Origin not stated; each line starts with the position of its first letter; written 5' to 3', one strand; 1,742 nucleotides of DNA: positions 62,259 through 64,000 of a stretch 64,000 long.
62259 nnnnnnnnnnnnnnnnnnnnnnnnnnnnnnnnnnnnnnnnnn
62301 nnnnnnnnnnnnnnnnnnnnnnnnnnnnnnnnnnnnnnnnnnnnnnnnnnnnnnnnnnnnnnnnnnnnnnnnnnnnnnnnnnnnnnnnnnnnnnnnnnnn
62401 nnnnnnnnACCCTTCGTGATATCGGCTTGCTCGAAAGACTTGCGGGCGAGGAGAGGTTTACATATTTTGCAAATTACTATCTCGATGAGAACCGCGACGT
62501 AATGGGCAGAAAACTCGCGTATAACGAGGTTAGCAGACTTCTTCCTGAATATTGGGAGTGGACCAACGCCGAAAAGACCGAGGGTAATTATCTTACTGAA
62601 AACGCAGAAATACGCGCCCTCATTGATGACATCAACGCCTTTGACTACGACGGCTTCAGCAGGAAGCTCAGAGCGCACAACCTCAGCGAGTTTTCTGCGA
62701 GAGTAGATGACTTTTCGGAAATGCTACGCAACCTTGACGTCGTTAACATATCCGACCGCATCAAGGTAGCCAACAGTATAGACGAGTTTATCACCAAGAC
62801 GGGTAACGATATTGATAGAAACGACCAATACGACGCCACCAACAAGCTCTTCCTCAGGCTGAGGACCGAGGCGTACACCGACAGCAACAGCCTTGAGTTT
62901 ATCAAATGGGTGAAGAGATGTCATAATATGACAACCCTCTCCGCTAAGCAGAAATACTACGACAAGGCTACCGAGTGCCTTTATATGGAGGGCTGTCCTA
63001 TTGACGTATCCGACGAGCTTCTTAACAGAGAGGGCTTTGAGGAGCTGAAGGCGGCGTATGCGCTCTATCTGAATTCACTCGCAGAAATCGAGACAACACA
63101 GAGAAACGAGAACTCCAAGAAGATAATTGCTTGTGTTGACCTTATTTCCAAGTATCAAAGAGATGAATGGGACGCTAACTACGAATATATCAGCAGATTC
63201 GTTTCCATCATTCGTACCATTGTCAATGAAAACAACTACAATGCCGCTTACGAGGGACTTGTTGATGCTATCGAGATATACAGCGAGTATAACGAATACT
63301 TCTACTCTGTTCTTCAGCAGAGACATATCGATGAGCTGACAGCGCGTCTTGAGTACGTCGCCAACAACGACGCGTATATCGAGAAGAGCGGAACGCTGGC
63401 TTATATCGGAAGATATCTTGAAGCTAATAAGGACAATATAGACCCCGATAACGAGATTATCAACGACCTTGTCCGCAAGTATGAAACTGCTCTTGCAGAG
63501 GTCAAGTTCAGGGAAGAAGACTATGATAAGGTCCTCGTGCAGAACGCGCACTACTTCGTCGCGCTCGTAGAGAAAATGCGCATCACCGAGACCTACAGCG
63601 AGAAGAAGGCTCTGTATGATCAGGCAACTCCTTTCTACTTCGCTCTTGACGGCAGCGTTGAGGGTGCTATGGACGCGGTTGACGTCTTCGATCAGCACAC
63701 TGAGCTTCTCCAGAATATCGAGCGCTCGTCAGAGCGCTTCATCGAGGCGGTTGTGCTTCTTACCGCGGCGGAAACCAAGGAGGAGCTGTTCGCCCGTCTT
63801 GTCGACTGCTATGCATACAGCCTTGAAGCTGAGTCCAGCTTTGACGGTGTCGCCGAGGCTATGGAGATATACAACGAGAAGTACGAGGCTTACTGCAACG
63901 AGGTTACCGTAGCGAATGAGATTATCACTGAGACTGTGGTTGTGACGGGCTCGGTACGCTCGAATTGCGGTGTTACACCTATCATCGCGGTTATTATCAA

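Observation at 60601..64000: Giant open-ended ORF missing from the ORF track: secreted LamG-like plus tandem helical-repeat protein of unknown function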

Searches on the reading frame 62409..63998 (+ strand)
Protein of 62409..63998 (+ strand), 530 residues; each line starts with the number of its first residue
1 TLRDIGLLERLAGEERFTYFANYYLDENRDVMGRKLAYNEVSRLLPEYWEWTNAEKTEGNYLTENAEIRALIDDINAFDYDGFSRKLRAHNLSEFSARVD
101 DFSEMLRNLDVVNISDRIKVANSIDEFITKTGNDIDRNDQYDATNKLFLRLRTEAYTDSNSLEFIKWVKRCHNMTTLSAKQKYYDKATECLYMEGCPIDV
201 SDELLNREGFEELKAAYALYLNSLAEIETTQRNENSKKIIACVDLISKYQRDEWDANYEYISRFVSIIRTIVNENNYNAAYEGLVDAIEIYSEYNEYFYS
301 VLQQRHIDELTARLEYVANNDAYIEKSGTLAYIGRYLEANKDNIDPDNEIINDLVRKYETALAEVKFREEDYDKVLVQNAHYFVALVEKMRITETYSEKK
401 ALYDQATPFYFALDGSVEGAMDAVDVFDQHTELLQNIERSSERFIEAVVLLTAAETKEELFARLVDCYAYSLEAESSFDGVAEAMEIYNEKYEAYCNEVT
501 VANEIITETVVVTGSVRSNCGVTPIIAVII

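Call 71: predict_structure(alignment_id=A4)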
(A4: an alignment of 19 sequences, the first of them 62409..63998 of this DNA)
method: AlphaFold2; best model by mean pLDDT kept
length: 530 residues; sequences in the alignment: 19
mean_pLDDT: 87.1   pTM: 0.51
mean pLDDT of the five models: 87.1, 85.7, 84.0, 82.1, 81.9
residues with pLDDT >= 90: 261; 70-90: 237; 50-70: 29; < 50: 3
segments of 3 or more residues with pLDDT < 50: 1-3
pLDDT, mean of each block of 10 residues (from residue 1): 62 89 91 90 92 84 92 90 92 96 89 92 94 92 95 92 93 88 92 81 83 91 89 91 90 89 90 91 91 91 92 89 81 89 87 91 78 78 91 88 87 85 91 91 89 82 88 88 90 85 73 61 59
secondary structure, 60 per line:
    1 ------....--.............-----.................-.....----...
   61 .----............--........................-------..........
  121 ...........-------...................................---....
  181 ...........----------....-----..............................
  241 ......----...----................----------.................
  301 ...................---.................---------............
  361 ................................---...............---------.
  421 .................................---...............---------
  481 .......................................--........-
elements in order: H7-10 H13-25 H31-47 E49-53 E58-61 H66-77 H80-103 H111-131 H139-173 H177-191 H202-205 H211-246 H258-273 H284-319 H323-339 H349-392 H396-410 H420-453 H457-471 H481-519 H522-529

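Call 74: fold_search(model_id=the predicted structure, library=pdb)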
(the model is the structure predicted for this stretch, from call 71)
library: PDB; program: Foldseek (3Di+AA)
matches with E <= 10: 268; with E <= 0.001: 0
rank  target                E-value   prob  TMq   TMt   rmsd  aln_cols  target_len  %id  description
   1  5h11                  1.9e-02  0.72  0.18  0.19  28.3       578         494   11  Crystal structure of Zebrafish Sec10 (released 2017-02-01)
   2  4xri                  3.3e-02  0.38  0.13  0.10  25.0       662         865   13  Crystal Structure of Importin Beta in an Ammonium Sulfate Condition (released 2016-01-27)
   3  9yng_e                7.6e-02  0.51  0.16  0.12  22.0       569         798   12  Dynactin and dynein-1 tail region of dynein-dynactin complex on microtubule in the presence of LIS1 (released 2026-01-28)
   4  8glv_Kr               9.0e-02  0.41  0.15  0.11  32.8       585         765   11  96-nm repeat unit of doublet microtubules from Chlamydomonas reinhardtii flagella (released 2023-05-31)
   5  7nj0_A                9.4e-02  0.38  0.12  0.06  25.7       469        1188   12  CryoEM structure of the human Separase-Cdk1-cyclin B1-Cks1 complex (released 2021-08-04)
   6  8usb_U                9.4e-02  0.18  0.10  0.07  25.7       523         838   10  Non-substrate-engaged human 26S proteasome with Nub1/FAT10 bound to Rpn1 (released 2024-11-06)
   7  9fgm                  1.2e-01  0.35  0.13  0.08  33.8       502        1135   11  Cryo-EM structure of Legionella effector SdeC (3D flexible refinement) (released 2025-06-04)
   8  9y6s_5f               1.2e-01  0.23  0.13  0.07  31.0       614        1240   12  96-nm repeat of the Leishmania tarentolae doublet microtubule (released 2025-12-17)
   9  9oma_B                1.2e-01  0.18  0.11  0.09  23.3       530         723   12  Cryo-EM structure of PCMTD1-ELOBC-CUL5-RBX2 (CRL5-PCMTD1) (released 2025-06-04)
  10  2qmr_B                1.2e-01  0.21  0.12  0.09  25.7       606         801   12  Karyopherin beta2/transportin (released 2007-10-30)
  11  7tbi_A1               1.3e-01  0.30  0.15  0.08  30.3       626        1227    9  Composite structure of the S. cerevisiae nuclear pore complex (NPC) (released 2022-06-15)
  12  7tbk_A5               1.4e-01  0.25  0.14  0.07  33.1       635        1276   10  Composite structure of the dilated human nuclear pore complex (NPC) symmetric core generated with a 37A in situ cryo- (released 2022-06-15)
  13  9hvq_Q                1.5e-01  0.30  0.12  0.08  28.1       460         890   13  Structure of the transcribing Pol II-DSIF-PAF-SPT6-RECQL5 complex (released 2025-07-16)
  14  7tbi_A2               1.5e-01  0.25  0.14  0.07  34.2       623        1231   10  Composite structure of the S. cerevisiae nuclear pore complex (NPC) (released 2022-06-15)
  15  8cwy_A                1.6e-01  0.20  0.11  0.12  27.0       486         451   12  Accurate computational design of genetically encoded 3D protein crystals (released 2023-11-01)
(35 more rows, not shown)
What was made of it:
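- On Spectrin-type or other named helical repeats: Foldseek to plakin/spectrin repeats gives E 0.4-0.7 and TM <=0.16 (call 74).
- Closest known: Rod-like helical repeat proteins. Same: These were the least-bad Foldseek matches (call 74).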
